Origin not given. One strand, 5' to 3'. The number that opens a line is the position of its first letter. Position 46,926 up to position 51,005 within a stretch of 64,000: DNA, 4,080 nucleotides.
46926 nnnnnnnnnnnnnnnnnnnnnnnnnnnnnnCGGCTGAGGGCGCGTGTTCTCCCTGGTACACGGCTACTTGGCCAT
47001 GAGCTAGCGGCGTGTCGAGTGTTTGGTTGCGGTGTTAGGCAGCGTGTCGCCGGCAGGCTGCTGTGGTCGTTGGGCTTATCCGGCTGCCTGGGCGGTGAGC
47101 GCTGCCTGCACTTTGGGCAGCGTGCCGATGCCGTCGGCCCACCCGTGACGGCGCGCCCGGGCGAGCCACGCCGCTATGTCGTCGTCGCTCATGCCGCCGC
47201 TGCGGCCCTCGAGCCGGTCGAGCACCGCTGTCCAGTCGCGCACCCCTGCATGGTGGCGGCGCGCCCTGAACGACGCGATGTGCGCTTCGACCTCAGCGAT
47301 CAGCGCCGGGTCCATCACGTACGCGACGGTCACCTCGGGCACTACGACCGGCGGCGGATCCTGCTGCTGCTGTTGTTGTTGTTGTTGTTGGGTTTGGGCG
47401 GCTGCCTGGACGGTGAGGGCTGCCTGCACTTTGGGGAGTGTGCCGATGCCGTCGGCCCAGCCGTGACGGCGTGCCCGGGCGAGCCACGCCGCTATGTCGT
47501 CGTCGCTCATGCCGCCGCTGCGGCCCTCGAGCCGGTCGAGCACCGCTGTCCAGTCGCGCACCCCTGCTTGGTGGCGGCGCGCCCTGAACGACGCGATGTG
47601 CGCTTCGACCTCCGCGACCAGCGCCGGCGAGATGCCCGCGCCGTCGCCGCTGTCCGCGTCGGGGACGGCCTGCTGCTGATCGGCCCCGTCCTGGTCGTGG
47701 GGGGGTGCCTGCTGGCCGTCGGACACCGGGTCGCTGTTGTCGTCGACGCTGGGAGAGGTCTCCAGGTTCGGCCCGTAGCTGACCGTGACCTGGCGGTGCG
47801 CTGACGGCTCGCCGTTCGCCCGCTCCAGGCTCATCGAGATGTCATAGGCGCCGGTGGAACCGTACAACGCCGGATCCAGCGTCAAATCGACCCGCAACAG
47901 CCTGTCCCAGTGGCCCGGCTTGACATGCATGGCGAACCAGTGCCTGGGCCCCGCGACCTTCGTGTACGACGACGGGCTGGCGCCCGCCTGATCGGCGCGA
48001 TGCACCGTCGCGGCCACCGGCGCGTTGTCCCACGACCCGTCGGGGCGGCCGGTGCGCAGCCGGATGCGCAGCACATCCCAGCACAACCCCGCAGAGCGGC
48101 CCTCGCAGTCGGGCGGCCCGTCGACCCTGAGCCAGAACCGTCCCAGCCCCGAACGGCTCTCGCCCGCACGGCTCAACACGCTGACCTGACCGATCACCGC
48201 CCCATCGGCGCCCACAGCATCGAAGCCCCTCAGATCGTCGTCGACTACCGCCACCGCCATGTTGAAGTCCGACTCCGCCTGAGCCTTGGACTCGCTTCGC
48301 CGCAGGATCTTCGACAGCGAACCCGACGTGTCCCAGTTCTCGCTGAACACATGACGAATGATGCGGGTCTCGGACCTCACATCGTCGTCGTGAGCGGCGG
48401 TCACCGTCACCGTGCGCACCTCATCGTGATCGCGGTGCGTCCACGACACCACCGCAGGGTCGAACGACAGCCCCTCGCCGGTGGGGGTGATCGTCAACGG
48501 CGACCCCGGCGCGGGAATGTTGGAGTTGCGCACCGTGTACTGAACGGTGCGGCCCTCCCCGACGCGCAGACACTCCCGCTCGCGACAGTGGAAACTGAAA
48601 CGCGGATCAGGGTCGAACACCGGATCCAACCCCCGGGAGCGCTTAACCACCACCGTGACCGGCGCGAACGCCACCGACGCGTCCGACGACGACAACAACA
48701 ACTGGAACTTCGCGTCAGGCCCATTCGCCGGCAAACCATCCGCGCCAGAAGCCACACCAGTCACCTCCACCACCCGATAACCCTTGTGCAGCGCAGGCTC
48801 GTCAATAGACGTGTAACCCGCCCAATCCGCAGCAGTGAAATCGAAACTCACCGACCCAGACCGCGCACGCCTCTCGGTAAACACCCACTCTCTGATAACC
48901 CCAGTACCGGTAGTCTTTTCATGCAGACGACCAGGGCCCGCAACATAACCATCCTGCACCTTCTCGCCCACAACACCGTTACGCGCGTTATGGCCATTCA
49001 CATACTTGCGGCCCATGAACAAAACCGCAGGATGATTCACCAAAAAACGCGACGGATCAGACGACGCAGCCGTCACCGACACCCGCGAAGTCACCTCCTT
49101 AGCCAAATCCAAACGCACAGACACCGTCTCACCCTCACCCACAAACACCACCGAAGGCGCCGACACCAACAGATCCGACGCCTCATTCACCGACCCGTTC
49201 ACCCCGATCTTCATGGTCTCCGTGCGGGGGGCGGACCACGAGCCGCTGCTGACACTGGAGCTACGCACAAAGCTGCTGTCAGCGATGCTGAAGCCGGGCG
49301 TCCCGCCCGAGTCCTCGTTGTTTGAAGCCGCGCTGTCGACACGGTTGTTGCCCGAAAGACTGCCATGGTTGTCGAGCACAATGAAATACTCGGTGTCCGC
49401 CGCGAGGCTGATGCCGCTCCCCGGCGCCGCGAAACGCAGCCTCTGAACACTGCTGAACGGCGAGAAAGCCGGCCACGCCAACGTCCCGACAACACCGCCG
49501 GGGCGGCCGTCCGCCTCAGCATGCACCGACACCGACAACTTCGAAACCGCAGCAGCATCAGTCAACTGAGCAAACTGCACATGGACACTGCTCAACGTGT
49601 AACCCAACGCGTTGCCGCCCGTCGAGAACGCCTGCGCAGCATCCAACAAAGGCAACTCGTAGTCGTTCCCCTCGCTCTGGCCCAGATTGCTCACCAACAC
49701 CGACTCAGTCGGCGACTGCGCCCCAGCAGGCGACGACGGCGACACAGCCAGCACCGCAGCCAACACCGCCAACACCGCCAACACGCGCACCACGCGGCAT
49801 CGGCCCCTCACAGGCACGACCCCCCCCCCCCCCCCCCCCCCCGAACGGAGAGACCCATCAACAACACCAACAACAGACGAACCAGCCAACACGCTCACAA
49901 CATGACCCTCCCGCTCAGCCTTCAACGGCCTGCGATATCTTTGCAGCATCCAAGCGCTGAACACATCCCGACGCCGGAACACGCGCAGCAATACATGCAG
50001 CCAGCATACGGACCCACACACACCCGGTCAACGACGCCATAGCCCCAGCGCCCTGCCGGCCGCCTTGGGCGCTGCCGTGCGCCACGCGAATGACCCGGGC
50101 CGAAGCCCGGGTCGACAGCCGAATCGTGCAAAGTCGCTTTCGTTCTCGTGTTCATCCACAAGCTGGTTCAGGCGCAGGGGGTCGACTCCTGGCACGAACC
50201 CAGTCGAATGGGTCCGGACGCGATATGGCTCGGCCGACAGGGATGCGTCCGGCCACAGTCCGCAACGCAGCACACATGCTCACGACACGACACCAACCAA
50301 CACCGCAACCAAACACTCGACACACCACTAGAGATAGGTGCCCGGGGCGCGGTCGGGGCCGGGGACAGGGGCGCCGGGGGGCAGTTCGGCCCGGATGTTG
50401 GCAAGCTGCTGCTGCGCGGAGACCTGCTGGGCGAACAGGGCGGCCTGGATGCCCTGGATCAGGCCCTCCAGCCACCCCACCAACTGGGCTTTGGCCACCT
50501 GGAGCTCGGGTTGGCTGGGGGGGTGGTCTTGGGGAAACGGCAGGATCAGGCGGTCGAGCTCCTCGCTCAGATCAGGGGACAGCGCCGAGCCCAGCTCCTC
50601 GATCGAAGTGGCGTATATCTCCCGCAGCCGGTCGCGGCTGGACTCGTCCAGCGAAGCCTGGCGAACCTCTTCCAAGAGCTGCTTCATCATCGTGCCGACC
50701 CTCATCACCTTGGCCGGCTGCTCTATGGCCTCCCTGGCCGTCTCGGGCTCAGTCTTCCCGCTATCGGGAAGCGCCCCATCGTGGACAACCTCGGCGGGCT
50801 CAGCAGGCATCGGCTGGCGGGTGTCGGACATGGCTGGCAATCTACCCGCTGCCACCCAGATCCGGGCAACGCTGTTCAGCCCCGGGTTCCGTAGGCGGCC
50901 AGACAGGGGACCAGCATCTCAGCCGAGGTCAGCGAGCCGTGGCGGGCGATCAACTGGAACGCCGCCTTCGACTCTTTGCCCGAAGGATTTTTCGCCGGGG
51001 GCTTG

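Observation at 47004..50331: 3.3-kb single-gene cassette bounded by 33-nt inverted repeats, inserted exactly after the bpa stop codon and upstream of dnaE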

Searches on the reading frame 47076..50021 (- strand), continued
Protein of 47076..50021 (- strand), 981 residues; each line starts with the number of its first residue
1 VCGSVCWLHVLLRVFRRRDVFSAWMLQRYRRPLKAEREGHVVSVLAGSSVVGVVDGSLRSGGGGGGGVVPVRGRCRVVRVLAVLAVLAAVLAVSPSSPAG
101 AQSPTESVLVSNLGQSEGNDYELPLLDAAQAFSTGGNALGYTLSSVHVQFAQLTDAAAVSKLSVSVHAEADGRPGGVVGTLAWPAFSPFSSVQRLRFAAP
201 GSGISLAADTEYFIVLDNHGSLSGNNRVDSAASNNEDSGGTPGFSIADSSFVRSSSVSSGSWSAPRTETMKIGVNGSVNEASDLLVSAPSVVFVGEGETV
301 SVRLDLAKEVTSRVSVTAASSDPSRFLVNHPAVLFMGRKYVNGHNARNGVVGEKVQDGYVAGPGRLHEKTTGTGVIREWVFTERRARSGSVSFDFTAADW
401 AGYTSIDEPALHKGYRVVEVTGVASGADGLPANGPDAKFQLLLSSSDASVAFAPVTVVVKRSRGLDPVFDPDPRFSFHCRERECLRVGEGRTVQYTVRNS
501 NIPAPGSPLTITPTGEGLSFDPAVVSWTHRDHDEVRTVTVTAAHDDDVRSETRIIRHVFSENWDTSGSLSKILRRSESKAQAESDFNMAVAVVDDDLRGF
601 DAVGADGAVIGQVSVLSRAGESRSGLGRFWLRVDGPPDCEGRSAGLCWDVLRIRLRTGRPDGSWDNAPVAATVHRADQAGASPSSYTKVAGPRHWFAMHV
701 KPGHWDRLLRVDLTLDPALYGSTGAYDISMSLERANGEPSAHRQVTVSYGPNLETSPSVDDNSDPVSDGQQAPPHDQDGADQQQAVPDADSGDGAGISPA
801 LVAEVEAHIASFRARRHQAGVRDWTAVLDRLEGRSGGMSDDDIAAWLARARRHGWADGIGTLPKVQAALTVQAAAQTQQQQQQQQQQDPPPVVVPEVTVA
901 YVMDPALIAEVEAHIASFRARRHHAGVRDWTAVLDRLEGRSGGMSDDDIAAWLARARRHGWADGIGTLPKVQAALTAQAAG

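Call 99: search_protein_representatives(alignment_id=A1)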
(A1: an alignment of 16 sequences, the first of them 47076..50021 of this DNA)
Query: 16 sequences, 1015 profile positions. Proteins with E-value up to 0.001 (for the whole library): 13237; up to 1e-10: 7216; up to 1e-30: 2174. The best 150 are listed.
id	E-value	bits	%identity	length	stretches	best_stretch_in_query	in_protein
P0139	0.0e+00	1920.4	-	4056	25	818-1006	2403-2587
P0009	0.0e+00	1645.8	-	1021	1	2-1014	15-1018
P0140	0.0e+00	1310.8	-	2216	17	813-927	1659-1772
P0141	0.0e+00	1221.9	-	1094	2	26-583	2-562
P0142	0.0e+00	1209.2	-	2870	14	814-984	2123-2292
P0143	0.0e+00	1176.7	-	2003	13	714-1008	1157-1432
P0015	0.0e+00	1161.0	-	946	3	293-822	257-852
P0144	0.0e+00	1159.4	-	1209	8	712-1014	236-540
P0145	0.0e+00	1150.7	-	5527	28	14-178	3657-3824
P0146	0.0e+00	1128.6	-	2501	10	3-194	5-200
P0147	0.0e+00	1109.6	-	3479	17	818-1007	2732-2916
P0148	0.0e+00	1100.8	-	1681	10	818-1014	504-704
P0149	0.0e+00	1078.6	-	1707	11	818-1009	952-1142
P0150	0.0e+00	1055.7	-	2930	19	815-941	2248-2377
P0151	0.0e+00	1051.4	-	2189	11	818-1014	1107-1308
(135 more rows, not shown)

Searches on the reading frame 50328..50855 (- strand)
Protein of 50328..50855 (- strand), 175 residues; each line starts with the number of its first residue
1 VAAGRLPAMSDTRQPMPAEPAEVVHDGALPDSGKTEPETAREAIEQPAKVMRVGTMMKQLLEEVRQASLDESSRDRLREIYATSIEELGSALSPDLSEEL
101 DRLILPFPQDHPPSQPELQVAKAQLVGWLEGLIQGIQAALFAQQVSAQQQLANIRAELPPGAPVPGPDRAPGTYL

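Call 6: search_protein_families(library=pfam, proteins=[window:50328-50855:-], max_evalue=0.01)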
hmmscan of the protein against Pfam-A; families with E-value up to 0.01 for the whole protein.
window:50328-50855:- (175 aa): 1 family
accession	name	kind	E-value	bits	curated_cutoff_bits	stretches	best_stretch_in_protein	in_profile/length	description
PF10759.14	BPA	-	1e-58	197.9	29.5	1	33-164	8-139/161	Bacterial proteasome activator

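Call 26: find_homologous_proteins(query=window:50328-50855:-, max_evalue=1e-20)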
Query window:50328-50855:- (175 aa): 7995 proteins with E <= 1e-20 among 8000 candidates; the best 120 are listed.
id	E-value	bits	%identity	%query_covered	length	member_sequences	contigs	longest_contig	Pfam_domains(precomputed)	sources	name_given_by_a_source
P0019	2.2e-91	322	92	95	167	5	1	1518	PF10759.15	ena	-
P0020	1.8e-90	319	93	95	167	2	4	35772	PF10759.15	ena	-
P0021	4.2e-90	318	93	95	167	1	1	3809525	PF10759.15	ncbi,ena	-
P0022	1.1e-89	317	92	95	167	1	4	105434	PF10759.15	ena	-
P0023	1.1e-87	310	91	95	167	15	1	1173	PF10759.15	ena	-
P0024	1.5e-87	310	90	95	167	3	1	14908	PF10759.15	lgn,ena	-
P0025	2.3e-86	306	90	95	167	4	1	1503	PF10759.15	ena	-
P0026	5.3e-83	295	88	95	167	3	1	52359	PF10759.15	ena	-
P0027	2.6e-81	290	86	95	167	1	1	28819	PF10759.15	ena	-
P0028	5.4e-80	285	84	95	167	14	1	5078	PF10759.15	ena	-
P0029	4.8e-79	282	84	95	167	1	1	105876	PF10759.15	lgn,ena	-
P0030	8.1e-79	281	84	95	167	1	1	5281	PF10759.15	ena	-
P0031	8.3e-79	281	83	95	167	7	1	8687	PF10759.15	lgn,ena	-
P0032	1.3e-78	281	85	95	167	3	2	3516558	PF10759.15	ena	-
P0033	6.6e-78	279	85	95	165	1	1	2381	PF10759.15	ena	-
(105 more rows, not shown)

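Call 28: find_encoding_contigs(protein=P0022, flank=8000, max_places=4)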
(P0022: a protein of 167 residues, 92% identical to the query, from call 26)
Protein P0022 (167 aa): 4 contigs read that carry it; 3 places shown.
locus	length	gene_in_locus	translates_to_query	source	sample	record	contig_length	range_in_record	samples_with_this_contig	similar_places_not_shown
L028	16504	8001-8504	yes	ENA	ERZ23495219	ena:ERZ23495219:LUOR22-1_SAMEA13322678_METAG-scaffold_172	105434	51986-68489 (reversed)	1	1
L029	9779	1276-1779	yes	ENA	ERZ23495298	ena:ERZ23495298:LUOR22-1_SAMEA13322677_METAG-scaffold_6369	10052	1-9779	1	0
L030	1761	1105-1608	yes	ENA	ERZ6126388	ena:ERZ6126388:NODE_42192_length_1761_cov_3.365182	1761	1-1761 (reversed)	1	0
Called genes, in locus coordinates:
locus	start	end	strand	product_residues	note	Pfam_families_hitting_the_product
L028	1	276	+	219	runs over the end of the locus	PF01168:Ala_racemase_N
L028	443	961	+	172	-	PF04472:SepF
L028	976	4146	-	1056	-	PF00133:tRNA-synt_1, PF09334:tRNA-synt_1g (weak), PF08264:Anticodon_1, PF19302:DUF5915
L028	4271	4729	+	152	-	PF01258:zf-dskA_traR (weak)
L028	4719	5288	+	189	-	PF01252:Peptidase_A8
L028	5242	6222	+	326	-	PF00849:PseudoU_synth_2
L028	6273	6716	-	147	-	PF02082:Rrf2, PF01978:TrmB (faint), PF12802:MarR_2 (weak), PF01022:HTH_5 (faint)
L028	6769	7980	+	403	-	PF01663:Phosphodiest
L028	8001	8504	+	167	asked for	PF10759:BPA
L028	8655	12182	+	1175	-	PF02811:PHP, PF07733:DNA_pol3_alpha, PF17657:DNA_pol3_finger, PF14579:HHH_6, PF01336:tRNA_anti-codon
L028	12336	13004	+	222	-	-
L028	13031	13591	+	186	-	PF00881:Nitroreductase, PF14512:TM1586_NiRdase (faint)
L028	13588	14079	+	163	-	PF13577:SnoaL_4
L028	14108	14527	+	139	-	PF01796:OB_ChsH2_C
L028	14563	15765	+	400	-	PF00108:Thiolase_N, PF00109:ketoacyl-synt (weak), PF02803:Thiolase_C, PF22691:Thiolase_C_1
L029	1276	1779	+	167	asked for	PF10759:BPA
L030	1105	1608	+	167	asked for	PF10759:BPA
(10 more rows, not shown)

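Call 29: find_encoding_contigs(protein=P0020, flank=8000, max_places=4)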
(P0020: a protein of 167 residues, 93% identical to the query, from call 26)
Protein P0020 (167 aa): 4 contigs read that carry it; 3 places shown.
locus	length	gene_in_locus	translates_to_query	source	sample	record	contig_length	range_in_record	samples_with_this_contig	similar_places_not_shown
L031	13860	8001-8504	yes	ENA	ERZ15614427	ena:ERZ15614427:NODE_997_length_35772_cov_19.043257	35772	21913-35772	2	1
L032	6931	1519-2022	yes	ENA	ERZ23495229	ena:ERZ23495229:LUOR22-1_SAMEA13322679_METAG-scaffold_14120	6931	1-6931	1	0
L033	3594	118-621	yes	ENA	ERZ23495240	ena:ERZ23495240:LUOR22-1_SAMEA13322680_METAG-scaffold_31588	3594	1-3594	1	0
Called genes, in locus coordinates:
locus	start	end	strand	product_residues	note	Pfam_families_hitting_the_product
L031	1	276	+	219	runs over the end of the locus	PF01168:Ala_racemase_N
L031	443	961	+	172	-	PF04472:SepF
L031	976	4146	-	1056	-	PF00133:tRNA-synt_1, PF09334:tRNA-synt_1g (weak), PF08264:Anticodon_1, PF19302:DUF5915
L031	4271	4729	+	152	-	PF01258:zf-dskA_traR (weak)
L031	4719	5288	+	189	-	PF01252:Peptidase_A8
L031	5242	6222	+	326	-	PF00849:PseudoU_synth_2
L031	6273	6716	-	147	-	PF02082:Rrf2, PF01978:TrmB (faint), PF12802:MarR_2 (weak), PF01022:HTH_5 (faint)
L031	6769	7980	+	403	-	PF01663:Phosphodiest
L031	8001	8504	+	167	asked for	PF10759:BPA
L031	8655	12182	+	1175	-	PF02811:PHP, PF07733:DNA_pol3_alpha, PF17657:DNA_pol3_finger, PF14579:HHH_6, PF01336:tRNA_anti-codon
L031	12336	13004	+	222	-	-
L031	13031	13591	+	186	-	PF00881:Nitroreductase, PF14512:TM1586_NiRdase (faint), PF00881:Nitroreductase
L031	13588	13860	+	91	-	?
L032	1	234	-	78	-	?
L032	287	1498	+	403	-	PF01663:Phosphodiest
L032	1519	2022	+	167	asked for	PF10759:BPA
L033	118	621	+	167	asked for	PF10759:BPA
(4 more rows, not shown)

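Call 83: find_encoding_contigs(protein=P0024, flank=5000, max_places=4)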
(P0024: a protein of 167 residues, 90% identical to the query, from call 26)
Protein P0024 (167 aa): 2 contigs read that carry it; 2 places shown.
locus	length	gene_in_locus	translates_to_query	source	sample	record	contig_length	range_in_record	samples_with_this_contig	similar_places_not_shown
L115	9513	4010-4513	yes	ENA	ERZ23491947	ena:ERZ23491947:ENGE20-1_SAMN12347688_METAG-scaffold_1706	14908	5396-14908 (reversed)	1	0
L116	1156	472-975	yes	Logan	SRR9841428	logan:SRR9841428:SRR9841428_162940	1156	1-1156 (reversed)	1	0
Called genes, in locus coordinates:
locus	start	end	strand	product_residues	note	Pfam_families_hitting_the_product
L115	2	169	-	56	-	?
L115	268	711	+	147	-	PF01258:zf-dskA_traR (weak)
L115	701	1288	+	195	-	PF01252:Peptidase_A8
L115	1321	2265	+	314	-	PF01479:S4 (weak), PF00849:PseudoU_synth_2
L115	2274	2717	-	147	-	PF02082:Rrf2, PF12802:MarR_2 (weak), PF01022:HTH_5 (faint)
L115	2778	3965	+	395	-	PF01663:Phosphodiest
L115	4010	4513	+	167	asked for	PF10759:BPA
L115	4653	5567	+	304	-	PF02811:PHP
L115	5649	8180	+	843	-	PF07733:DNA_pol3_alpha, PF17657:DNA_pol3_finger, PF14579:HHH_6, PF01336:tRNA_anti-codon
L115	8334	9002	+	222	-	-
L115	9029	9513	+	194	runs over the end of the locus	PF00881:Nitroreductase, PF14512:TM1586_NiRdase (faint)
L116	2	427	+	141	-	?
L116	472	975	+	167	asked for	PF10759:BPA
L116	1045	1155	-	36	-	?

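Call 84: find_encoding_contigs(protein=P0026, flank=5000, max_places=4)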
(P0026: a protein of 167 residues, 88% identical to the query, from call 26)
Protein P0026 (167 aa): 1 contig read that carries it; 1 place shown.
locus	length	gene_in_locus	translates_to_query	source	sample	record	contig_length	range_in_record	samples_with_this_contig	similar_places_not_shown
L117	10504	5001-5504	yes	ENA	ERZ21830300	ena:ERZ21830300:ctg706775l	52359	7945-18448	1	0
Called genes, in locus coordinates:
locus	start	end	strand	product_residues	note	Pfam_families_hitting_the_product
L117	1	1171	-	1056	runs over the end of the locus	PF00133:tRNA-synt_1, PF09334:tRNA-synt_1g (weak), PF08264:Anticodon_1, PF19302:DUF5915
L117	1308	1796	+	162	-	PF01258:zf-dskA_traR (weak)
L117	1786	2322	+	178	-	PF01252:Peptidase_A8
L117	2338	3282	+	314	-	PF01479:S4, PF00849:PseudoU_synth_2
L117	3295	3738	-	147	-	PF02082:Rrf2, PF01978:TrmB (faint), PF12802:MarR_2 (weak), PF01022:HTH_5 (faint)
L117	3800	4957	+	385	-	PF01663:Phosphodiest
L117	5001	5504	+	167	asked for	PF10759:BPA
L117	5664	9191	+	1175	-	PF02811:PHP, PF07733:DNA_pol3_alpha, PF17657:DNA_pol3_finger, PF14579:HHH_6, PF01336:tRNA_anti-codon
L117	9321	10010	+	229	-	-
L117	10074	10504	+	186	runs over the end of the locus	PF00881:Nitroreductase, PF14512:TM1586_NiRdase (weak)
